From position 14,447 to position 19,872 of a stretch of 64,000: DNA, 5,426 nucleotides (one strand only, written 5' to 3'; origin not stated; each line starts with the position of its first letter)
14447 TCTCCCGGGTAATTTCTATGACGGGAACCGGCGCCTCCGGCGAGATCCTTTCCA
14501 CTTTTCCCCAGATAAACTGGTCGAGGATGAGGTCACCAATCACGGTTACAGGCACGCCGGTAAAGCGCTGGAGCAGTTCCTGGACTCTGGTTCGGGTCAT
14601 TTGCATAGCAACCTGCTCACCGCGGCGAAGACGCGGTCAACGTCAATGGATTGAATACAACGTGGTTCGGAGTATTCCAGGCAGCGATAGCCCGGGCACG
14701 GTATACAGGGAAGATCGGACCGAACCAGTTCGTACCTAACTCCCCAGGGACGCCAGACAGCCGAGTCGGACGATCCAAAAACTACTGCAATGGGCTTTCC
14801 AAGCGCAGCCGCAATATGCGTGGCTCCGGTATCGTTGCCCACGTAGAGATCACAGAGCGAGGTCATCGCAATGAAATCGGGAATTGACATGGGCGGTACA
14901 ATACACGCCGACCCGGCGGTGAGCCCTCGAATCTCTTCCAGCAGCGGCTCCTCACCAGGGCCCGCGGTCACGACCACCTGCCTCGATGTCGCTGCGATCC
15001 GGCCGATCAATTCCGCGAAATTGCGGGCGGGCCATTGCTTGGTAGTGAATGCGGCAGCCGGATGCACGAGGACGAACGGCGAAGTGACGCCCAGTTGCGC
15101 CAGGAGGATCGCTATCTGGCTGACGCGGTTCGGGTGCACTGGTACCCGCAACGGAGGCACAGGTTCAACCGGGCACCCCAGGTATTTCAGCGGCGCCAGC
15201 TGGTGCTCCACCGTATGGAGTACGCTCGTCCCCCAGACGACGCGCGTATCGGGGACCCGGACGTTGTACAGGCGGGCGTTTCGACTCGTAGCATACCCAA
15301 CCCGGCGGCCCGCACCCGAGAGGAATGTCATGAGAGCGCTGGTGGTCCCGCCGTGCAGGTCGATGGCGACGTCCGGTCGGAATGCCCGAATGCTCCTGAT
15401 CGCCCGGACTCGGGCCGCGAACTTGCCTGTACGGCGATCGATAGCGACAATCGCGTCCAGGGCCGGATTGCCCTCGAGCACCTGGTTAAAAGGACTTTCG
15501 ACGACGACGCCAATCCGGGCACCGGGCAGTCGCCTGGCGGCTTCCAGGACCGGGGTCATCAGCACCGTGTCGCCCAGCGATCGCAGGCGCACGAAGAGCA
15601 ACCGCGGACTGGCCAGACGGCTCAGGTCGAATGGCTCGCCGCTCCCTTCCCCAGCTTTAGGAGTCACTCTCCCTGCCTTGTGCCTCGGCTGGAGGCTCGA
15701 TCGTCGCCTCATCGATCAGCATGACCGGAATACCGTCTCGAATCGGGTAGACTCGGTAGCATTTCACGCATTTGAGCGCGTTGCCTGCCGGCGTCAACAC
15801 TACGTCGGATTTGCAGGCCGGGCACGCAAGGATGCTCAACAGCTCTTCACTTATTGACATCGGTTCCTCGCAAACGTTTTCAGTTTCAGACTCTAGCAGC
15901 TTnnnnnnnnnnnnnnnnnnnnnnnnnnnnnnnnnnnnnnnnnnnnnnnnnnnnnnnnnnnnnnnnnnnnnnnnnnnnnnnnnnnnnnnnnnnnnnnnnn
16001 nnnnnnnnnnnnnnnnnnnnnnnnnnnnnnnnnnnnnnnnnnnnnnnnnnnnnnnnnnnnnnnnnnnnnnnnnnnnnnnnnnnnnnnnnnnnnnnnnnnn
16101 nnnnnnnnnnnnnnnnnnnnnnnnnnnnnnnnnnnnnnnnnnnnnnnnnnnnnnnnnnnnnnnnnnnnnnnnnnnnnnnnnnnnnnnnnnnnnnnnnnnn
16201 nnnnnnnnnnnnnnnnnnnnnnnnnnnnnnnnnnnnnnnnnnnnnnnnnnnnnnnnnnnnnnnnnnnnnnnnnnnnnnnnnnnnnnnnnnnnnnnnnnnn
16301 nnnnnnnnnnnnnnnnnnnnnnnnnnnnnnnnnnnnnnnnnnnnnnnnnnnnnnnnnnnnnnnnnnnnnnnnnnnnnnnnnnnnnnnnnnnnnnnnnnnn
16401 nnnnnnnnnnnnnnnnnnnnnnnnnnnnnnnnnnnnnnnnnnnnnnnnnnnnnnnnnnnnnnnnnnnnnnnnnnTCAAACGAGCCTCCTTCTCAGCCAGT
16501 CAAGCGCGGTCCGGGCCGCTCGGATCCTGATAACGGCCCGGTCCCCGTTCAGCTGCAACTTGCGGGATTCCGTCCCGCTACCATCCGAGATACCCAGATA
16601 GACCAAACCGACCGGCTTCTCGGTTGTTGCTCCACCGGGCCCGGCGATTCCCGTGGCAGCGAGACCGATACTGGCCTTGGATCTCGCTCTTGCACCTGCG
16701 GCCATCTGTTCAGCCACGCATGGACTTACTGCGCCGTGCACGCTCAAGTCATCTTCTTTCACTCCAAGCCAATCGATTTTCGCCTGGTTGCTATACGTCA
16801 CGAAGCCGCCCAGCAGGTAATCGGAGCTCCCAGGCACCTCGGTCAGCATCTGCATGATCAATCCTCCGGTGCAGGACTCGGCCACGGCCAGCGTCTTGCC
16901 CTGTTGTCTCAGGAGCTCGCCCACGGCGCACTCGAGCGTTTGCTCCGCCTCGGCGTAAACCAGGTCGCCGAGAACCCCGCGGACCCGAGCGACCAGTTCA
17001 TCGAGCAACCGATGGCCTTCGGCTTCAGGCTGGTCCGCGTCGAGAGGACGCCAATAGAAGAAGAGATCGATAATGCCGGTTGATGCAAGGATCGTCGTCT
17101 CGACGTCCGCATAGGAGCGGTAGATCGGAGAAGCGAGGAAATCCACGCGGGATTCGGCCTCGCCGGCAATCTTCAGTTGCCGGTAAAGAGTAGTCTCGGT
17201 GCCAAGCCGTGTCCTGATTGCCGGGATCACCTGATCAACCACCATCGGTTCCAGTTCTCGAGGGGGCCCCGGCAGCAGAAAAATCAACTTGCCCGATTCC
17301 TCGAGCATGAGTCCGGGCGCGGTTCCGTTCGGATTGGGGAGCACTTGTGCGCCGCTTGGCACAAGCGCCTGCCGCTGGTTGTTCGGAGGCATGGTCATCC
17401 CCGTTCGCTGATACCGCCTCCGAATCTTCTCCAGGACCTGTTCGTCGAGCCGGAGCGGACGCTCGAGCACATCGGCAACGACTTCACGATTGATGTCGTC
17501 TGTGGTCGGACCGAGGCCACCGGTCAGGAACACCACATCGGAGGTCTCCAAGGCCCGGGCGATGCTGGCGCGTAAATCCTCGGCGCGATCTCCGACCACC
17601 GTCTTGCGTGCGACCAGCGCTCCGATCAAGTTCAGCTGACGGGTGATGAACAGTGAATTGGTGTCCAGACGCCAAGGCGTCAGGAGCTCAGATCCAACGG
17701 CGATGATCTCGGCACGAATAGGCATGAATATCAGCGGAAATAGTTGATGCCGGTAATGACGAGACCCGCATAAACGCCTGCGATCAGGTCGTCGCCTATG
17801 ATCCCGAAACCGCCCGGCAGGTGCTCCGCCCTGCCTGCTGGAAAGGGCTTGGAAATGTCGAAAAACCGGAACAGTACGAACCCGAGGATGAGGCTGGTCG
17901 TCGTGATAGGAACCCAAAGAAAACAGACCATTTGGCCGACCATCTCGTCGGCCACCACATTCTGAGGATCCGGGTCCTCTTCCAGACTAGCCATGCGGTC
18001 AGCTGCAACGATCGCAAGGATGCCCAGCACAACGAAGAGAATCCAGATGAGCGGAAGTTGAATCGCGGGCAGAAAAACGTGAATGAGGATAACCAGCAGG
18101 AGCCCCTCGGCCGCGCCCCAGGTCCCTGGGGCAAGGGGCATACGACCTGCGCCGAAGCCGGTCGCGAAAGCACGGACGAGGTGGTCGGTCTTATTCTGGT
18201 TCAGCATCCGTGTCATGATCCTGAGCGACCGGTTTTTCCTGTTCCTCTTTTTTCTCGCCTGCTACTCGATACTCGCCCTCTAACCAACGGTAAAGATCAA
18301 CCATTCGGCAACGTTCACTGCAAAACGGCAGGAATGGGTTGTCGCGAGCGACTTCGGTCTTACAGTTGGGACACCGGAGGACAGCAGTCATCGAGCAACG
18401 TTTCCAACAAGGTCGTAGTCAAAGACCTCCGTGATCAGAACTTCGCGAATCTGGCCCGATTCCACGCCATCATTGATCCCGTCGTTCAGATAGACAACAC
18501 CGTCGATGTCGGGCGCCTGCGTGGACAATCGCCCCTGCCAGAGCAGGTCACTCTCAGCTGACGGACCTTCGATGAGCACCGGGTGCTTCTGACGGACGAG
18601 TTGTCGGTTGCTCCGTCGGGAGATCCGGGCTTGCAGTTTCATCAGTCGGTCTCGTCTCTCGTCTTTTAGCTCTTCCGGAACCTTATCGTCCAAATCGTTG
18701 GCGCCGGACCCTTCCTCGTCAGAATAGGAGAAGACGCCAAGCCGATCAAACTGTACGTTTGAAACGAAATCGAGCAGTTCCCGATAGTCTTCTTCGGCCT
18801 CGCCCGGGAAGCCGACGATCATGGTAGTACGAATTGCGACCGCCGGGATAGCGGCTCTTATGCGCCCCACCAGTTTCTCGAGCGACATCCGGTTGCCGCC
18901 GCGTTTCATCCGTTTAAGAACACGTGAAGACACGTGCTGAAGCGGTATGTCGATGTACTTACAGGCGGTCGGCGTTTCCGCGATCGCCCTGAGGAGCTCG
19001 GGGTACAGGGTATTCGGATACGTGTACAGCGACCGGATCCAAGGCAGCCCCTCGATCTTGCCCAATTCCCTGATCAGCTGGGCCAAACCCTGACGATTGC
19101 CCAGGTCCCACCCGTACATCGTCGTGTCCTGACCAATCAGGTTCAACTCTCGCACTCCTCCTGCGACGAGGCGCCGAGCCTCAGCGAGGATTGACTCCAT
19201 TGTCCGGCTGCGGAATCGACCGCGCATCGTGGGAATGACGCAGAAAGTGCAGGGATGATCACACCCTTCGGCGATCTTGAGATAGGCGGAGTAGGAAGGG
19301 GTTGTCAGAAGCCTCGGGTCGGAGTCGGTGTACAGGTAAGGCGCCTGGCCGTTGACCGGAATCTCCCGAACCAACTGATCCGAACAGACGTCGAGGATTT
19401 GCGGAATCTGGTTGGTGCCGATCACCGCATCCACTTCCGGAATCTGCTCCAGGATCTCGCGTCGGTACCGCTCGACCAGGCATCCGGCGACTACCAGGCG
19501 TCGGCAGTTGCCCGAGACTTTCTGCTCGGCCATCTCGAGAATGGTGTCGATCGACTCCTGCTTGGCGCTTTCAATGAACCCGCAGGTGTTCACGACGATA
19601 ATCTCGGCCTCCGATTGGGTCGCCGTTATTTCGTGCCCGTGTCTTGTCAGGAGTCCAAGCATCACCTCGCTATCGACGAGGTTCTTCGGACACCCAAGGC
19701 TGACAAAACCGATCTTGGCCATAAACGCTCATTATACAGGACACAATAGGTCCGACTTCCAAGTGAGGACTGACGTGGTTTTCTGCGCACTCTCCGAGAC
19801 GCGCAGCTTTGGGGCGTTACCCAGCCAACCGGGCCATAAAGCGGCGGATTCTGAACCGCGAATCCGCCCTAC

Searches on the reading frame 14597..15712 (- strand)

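Call 60: search_protein_families(library=pfam, proteins=[window:14597-15712:-], max_evalue=0.00001)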
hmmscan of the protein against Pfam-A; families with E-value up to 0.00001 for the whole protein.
window:14597-15712:- (371 aa): 1 family
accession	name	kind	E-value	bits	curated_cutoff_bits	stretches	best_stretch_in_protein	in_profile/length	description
PF01075.23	Glyco_transf_9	-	2.2e-34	119.3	22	1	102-345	2-242/247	Glycosyltransferase family 9 (heptosyltransferase)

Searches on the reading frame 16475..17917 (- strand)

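Call 60: search_protein_families(library=pfam, proteins=[window:16475-17917:-], max_evalue=0.00001)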
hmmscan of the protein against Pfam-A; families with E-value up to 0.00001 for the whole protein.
window:16475-17917:- (480 aa): 2 families
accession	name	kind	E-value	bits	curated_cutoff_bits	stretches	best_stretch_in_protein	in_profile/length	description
PF02464.23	CinA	-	2e-56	190.4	23.5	1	326-478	2-154/155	Competence-damaged protein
PF00994.29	MoCF_biosynth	-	1.6e-32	112.6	26.6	1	70-235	1-143/144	Probable molybdopterin binding domain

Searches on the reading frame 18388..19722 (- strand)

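Call 60: search_protein_families(library=pfam, proteins=[window:18388-19722:-], max_evalue=0.00001)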
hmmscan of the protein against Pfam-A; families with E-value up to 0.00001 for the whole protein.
window:18388-19722:- (444 aa): 3 families
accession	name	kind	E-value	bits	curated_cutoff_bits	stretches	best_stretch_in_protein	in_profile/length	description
PF00919.26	UPF0004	-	1.4e-28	99.2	27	1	3-102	1-98/98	Uncharacterized protein family UPF0004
PF04055.27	Radical_SAM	-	4.1e-25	89.3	29.5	1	150-320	3-166/166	Radical SAM superfamily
PF18693.7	TRAM_2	-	1.4e-12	48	27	1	380-442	5-62/63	TRAM domain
